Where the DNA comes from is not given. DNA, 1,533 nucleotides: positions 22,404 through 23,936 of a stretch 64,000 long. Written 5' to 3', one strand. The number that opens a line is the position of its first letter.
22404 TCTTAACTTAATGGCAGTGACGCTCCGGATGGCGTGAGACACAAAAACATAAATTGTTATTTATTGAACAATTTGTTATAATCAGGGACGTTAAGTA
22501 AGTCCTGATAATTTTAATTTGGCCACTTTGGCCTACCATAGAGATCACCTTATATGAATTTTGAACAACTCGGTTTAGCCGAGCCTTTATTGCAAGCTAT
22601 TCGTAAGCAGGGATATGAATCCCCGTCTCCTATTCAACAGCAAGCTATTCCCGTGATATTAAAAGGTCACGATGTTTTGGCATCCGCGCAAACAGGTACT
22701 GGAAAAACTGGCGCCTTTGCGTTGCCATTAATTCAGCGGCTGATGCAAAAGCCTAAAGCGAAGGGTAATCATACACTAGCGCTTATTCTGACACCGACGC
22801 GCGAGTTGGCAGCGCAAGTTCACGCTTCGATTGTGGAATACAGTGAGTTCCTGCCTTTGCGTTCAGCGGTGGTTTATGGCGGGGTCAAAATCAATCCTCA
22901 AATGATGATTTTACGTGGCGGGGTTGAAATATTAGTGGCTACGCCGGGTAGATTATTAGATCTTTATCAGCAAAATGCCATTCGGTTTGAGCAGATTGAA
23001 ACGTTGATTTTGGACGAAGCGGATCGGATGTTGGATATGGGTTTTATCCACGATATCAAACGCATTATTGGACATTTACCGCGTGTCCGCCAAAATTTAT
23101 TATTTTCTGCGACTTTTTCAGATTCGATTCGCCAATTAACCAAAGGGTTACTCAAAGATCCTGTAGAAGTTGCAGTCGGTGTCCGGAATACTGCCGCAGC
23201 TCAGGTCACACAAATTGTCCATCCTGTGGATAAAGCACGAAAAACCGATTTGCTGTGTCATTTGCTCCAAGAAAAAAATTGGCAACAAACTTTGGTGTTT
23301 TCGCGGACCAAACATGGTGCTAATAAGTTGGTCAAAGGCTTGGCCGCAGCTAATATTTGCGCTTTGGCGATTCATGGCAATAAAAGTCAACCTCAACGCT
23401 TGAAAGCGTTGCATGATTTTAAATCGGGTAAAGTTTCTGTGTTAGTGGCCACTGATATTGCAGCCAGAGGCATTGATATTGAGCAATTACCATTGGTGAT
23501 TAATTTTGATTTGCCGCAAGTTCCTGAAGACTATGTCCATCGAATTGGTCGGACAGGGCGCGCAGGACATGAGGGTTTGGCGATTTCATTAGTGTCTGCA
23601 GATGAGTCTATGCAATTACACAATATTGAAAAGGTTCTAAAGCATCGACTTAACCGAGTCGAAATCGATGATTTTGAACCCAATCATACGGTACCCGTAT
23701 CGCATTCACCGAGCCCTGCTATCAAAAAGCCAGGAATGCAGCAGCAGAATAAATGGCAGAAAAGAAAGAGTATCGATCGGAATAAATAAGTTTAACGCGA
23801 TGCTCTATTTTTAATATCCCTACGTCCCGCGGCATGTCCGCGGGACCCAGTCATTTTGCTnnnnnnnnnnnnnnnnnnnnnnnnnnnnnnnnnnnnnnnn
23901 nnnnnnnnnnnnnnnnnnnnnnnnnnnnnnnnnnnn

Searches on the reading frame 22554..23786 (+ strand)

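Call 53: search_protein_families(library=pfam, proteins=[window:22554-23786:+], max_evalue=0.0001)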
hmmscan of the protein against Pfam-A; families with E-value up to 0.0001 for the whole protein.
window:22554-23786:+ (411 aa): 3 families
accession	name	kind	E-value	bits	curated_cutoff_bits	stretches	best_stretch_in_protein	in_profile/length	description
PF00270.35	DEAD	-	1.3e-48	165.4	26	1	25-194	1-166/167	DEAD/DEAH box helicase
PF00271.37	Helicase_C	-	1e-31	109.8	23.5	1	230-338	2-110/110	Helicase conserved C-terminal domain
PF04851.21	ResIII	-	5.1e-08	33.4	22.5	1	25-189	5-163/164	Type III restriction enzyme, res subunit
